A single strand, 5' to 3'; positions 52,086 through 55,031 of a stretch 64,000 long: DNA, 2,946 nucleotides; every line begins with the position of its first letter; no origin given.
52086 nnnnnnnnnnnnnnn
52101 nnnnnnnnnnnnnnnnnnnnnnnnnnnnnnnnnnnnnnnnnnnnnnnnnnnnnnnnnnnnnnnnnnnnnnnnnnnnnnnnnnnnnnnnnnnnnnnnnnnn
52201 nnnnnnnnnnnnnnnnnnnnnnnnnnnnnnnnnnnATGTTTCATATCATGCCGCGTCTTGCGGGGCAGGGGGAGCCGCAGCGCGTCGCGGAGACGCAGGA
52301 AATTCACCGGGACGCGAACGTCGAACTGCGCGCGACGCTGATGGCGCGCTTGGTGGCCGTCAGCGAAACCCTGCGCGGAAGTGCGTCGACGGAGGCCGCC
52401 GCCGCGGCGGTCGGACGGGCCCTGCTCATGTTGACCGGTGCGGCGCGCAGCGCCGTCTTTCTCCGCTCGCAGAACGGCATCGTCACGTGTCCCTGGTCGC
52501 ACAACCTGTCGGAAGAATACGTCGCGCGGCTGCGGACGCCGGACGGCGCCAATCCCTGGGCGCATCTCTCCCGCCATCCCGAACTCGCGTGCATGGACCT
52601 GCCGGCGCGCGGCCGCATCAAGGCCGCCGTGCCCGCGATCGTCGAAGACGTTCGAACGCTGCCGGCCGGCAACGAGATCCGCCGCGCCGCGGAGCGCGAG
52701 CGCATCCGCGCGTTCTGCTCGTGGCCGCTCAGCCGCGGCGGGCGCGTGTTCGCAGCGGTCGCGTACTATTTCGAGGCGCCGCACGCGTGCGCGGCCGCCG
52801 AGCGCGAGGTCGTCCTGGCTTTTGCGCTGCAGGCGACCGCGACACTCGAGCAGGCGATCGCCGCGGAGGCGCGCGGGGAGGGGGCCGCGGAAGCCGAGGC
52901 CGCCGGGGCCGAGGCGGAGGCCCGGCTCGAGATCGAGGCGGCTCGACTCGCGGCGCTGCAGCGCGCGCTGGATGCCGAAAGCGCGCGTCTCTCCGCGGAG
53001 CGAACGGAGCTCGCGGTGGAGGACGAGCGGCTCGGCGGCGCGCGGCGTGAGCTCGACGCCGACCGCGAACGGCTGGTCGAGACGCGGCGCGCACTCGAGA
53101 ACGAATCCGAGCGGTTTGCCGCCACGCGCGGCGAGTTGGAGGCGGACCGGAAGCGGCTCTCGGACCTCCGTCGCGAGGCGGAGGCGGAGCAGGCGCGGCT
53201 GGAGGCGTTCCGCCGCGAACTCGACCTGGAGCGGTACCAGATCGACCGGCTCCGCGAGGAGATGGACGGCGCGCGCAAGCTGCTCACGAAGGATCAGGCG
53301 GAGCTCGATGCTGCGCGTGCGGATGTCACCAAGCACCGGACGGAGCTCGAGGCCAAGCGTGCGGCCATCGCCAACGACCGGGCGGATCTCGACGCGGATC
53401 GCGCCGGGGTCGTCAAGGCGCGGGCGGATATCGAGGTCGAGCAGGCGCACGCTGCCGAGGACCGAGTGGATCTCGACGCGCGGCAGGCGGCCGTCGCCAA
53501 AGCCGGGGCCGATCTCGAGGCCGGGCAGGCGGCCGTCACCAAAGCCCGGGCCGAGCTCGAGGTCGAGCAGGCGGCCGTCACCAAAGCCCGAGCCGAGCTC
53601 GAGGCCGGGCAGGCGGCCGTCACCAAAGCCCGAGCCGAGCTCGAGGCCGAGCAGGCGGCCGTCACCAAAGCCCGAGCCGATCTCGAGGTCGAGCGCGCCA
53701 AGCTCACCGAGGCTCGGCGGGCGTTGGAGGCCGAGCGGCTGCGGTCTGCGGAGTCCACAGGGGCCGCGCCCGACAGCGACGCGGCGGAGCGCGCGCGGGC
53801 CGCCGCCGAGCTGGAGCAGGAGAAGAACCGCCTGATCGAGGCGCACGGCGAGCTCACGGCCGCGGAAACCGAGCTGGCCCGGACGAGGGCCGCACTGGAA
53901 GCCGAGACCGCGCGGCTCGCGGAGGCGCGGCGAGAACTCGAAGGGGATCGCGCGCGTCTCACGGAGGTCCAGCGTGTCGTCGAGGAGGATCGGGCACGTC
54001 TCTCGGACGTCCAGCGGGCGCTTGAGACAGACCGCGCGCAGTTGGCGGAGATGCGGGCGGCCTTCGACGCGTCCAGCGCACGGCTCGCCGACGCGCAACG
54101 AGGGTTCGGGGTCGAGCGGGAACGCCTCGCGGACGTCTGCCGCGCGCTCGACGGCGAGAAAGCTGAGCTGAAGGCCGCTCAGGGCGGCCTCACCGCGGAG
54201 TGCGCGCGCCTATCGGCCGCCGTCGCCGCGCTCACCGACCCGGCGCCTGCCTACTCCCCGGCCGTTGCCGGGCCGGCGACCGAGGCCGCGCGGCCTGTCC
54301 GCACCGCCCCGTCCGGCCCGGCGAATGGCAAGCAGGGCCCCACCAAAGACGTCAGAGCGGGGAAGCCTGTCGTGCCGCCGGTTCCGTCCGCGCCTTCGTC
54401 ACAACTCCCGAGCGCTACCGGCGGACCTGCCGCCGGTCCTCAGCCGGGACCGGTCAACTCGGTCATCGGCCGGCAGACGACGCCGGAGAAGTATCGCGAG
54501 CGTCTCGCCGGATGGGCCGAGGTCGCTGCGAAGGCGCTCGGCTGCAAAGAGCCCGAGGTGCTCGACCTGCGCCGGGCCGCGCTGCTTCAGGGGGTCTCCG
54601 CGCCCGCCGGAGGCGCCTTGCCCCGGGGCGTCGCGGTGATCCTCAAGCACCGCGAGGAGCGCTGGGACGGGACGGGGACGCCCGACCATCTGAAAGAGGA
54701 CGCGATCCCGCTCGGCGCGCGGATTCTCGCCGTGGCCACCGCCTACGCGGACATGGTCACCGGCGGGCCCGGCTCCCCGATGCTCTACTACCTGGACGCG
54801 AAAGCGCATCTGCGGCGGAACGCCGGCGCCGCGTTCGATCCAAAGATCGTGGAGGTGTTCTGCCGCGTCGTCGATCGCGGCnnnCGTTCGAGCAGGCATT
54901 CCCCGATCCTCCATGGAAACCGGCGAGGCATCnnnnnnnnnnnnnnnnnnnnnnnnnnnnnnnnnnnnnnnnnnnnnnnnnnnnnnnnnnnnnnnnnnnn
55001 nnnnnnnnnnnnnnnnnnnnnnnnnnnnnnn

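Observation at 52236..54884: Unusual GAF / 500-aa coiled coil / degenerate HD-GYP protein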

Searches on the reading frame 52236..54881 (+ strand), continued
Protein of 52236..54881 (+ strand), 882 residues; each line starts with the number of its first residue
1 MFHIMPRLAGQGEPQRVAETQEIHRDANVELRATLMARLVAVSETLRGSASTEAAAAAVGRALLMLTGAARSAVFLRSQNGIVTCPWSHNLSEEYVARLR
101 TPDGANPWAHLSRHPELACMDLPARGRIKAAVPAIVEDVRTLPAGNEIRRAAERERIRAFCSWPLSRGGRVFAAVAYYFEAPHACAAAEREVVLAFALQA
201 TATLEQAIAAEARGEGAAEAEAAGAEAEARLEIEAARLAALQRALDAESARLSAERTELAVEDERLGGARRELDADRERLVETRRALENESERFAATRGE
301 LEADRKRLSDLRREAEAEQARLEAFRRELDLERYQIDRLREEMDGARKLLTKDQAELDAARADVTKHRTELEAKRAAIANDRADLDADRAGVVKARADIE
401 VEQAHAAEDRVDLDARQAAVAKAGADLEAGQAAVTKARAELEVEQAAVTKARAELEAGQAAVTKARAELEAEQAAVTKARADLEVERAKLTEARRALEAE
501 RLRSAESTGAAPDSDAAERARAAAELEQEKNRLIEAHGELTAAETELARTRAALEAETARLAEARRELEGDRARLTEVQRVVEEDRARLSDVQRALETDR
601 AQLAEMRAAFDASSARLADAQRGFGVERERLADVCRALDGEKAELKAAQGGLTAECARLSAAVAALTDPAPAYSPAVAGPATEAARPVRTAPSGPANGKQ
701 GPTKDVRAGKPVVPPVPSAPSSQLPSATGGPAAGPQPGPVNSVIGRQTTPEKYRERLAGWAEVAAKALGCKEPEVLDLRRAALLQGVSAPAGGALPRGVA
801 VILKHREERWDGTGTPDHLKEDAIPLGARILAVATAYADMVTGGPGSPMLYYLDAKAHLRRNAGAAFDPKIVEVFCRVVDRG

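Call 70: find_encoding_contigs(protein=P0005, flank=3000, max_places=2)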
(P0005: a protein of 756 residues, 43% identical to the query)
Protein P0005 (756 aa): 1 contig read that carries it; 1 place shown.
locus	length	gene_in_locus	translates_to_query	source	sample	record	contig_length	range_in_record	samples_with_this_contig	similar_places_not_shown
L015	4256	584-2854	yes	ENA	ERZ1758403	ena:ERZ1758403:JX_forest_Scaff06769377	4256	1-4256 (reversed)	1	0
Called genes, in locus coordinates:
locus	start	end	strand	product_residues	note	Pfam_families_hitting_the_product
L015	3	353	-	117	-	?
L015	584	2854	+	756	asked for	PF01590:GAF (faint), PF24161:CCDC39 (faint), PF27734:Cytadherence_Hmw2 (weak), PF27881:CRWN_N (faint), PF28019:HmpF (faint), PF19220:Rod_CreS (weak), PF13487:HD_5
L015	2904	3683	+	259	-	PF00005:ABC_tran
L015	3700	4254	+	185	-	?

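Call 71: find_encoding_contigs(protein=P0007, flank=3000, max_places=2)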
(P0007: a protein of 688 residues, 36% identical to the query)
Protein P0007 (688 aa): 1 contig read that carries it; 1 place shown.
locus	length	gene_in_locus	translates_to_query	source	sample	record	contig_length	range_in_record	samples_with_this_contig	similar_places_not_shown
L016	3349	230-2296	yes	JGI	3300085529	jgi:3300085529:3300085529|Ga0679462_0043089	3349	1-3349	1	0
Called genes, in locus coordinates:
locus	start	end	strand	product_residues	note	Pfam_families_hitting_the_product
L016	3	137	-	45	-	?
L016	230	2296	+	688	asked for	PF01590:GAF (weak), PF13487:HD_5, PF01966:HD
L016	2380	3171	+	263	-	-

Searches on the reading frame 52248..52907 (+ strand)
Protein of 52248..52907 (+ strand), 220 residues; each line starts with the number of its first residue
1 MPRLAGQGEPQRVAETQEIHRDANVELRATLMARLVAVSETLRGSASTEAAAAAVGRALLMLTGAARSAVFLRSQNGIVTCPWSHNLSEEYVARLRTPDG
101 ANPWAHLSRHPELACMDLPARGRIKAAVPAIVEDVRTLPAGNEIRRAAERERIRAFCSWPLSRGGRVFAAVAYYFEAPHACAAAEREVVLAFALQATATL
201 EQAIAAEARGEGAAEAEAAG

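Call 21: search_solved_structures(query=A2, max_evalue=10, show_alignments=3)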
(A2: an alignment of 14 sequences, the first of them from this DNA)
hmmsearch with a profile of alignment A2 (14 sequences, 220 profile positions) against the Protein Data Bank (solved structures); distinct sequences matched with E-value up to 10: 5.
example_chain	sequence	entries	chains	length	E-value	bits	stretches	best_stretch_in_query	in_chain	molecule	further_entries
3hcy_A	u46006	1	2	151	2e-12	50.3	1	124-212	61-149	Putative two-component sensor histidine kinase protein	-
3k2n_A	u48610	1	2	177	0.12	15.1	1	128-210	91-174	Sigma-54-dependent transcriptional regulator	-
6oei_A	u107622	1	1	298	0.19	14.4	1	128-211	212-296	Spindle pole body component SPC42,Sigma-54-dependent transcriptional regulator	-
1ykd_A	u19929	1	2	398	0.59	12.8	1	183-215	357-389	adenylate cyclase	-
2dgj_A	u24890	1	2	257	2.6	10.7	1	2-67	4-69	hypothetical protein ebhA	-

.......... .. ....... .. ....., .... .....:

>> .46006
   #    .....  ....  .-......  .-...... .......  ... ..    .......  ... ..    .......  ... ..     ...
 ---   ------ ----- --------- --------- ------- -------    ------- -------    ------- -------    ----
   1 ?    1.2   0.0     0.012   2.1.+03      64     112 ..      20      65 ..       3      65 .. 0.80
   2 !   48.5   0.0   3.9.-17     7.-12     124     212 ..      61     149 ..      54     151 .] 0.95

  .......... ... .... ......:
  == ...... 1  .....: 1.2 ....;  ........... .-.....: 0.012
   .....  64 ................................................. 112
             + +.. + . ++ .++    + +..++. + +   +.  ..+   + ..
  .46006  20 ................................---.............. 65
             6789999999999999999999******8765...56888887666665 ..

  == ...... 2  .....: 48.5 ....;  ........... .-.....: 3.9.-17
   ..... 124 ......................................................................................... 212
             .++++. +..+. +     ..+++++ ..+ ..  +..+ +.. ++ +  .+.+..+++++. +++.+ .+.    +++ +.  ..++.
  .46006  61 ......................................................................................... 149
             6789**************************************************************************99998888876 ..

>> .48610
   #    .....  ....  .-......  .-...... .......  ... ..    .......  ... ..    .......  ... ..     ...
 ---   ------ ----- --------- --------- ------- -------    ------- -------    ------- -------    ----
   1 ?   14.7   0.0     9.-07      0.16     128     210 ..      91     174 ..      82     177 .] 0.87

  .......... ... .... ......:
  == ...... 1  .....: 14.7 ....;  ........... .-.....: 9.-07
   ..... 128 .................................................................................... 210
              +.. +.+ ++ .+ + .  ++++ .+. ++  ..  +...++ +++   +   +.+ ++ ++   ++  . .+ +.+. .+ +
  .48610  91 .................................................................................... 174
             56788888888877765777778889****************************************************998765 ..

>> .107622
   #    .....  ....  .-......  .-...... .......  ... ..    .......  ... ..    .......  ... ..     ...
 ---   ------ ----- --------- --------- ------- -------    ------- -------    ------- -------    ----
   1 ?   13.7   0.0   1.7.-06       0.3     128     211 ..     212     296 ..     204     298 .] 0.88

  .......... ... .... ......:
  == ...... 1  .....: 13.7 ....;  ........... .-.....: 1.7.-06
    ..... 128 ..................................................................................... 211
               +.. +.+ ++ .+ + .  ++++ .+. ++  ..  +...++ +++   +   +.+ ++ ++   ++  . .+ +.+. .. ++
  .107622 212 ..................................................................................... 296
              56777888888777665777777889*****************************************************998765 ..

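Call 23: find_homologous_proteins(query=A2, max_evalue=0.00001)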
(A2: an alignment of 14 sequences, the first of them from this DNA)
Query A2 (14 sequences) (220 aa, profile of the alignment): 12 proteins with E <= 0.00001 among 8000 candidates.
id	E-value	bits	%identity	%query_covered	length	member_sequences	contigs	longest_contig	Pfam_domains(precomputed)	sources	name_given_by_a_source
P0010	2.1e-105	369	78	95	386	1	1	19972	PF01590.33,PF24161.2,PF28019.1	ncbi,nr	ncbi:MAG TPA: GAF domain-containing protein, partial [bacterium]|nr:GAF domain-containing protein [b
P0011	5.0e-103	361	80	95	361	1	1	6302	PF24161.2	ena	-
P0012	1.2e-101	357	77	99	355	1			-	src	-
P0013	2.4e-76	274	52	85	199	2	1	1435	PF01590.33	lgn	-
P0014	9.4e-76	272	51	80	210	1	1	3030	PF01590.33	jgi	jgi:GAF domain-containing protein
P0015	2.0e-74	268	56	73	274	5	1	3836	PF13185.13,PF01590.33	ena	-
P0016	2.2e-73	264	54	73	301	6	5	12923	PF13185.13,PF01590.33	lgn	-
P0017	7.6e-73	263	52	75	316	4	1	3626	PF13185.13,PF01590.33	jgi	jgi:GAF domain-containing protein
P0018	1.1e-72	262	53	73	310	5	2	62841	PF01590.33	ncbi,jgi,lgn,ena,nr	ncbi:MAG TPA: GAF domain-containing protein [bacterium]|nr:GAF domain-containing protein [bacterium]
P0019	9.1e-59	217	51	61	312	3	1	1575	PF01590.33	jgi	jgi:hypothetical protein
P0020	1.7e-26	111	30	57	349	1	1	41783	PF13185.13,PF01590.33,PF13492.13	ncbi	-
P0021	4.3e-7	48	28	63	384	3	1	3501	PF13185.13,PF01590.33,PF13492.13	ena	-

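Call 39: search_protein_representatives(alignment_id=A4)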
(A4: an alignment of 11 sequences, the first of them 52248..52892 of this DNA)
Query: 11 sequences, 311 profile positions. Proteins with E-value up to 0.001 (for the whole library): 4829; up to 1e-10: 940; up to 1e-30: 44. The best 150 are listed.
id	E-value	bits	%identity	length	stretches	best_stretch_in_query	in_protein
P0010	9.5e-137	472.0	-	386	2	6-310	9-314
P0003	1.2e-124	432.3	-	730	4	12-311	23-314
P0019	2.2e-123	428.2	-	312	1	1-302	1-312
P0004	1.2e-118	412.6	-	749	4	8-299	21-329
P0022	8.8e-102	357.2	-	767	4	14-296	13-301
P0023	1.3e-97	343.5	-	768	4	13-308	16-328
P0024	5.9e-97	341.3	-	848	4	21-291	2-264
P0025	1.2e-85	304.2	-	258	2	20-199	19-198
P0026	1.5e-85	303.9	-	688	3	21-296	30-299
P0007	9.5e-84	297.9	-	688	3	12-307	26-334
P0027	6.2e-76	272.3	-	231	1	8-217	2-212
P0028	2.0e-71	257.5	-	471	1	29-274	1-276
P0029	2.2e-70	254.0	-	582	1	15-303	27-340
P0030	6.7e-63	229.5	-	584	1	15-205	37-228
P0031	3.0e-62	227.3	-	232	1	13-194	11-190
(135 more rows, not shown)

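Call 43: find_encoding_contigs(protein=P0018, flank=7000, max_places=2)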
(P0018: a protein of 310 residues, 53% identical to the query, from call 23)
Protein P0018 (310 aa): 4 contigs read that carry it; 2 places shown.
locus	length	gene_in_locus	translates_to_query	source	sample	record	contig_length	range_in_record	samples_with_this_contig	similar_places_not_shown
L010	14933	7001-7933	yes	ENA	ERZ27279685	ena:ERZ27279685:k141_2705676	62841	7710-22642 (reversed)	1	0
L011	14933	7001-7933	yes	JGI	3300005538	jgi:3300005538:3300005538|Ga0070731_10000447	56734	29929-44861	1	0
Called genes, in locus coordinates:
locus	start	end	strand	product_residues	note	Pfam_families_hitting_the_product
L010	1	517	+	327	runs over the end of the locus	PF01408:GFO_IDH_MocA, PF22725:GFO_IDH_MocA_C3, PF02894:GFO_IDH_MocA_C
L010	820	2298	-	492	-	-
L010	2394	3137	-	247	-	-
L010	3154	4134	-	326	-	-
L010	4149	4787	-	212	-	-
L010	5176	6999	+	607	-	PF05157:MshEN, PF00437:T2SSE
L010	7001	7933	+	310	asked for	PF01590:GAF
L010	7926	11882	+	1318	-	PF05231:MASE1, PF13188:PAS_8, PF13426:PAS_9, PF01590:GAF, PF13185:GAF_2, PF01590:GAF, PF13185:GAF_2, PF01590:GAF, +7 more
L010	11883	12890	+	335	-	PF01590:GAF, PF13185:GAF_2, PF13492:GAF_3 (weak), PF00990:GGDEF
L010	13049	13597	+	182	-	PF00188:CAP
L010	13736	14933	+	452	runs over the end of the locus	PF01546:Peptidase_M20, PF07687:M20_dimer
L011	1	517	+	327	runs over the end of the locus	PF01408:GFO_IDH_MocA, PF22725:GFO_IDH_MocA_C3, PF02894:GFO_IDH_MocA_C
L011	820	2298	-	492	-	-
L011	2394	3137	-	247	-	-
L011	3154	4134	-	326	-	-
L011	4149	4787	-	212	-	-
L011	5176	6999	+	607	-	PF05157:MshEN, PF00437:T2SSE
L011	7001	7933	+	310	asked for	PF01590:GAF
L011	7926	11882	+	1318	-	PF05231:MASE1, PF13188:PAS_8, PF13426:PAS_9, PF01590:GAF, PF13185:GAF_2, PF01590:GAF, PF13185:GAF_2, PF01590:GAF, +7 more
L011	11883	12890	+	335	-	PF01590:GAF, PF13185:GAF_2, PF13492:GAF_3 (weak), PF00990:GGDEF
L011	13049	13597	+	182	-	PF00188:CAP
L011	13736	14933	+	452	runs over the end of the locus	PF01546:Peptidase_M20, PF07687:M20_dimer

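Call 81: search_protein_families(library=pfam, proteins=[P0028, P0022, P0024], max_evalue=0.001)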
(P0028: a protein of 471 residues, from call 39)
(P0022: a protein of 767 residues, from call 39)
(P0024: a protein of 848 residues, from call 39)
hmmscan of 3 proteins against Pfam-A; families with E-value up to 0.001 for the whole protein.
P0028 (471 aa): 3 families
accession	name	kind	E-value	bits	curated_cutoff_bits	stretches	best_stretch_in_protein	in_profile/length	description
PF01590.32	GAF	-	1.4e-09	39.1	22.4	1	9-161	3-133/133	GAF domain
PF13185.12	GAF_2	-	8.8e-07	29.6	28.6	1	7-161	3-135/136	GAF domain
PF05036.18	SPOR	-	0.00014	22.6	21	1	402-469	4-75/76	SPOR domain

P0022 (767 aa): 3 families
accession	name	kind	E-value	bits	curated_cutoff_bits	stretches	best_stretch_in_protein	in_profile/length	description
PF13487.12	HD_5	-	3.6e-33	115.1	27.2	1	587-751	3-170/170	HD domain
PF01966.28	HD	-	3e-10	40.8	22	1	604-717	7-113/116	HD domain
PF01590.32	GAF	-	8.7e-09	36.5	22.4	1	39-187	6-133/133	GAF domain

P0024 (848 aa): 4 families
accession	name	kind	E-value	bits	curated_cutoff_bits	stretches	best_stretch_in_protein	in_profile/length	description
PF13487.12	HD_5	-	5.2e-32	111.4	27.2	1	645-806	6-170/170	HD domain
PF01966.28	HD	-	2.6e-13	50.7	22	1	655-773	3-114/116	HD domain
PF01590.32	GAF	-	9.9e-10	39.5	22.4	1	26-169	11-133/133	GAF domain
PF13185.12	GAF_2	-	2.1e-05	25.2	28.6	1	17-170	4-136/136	GAF domain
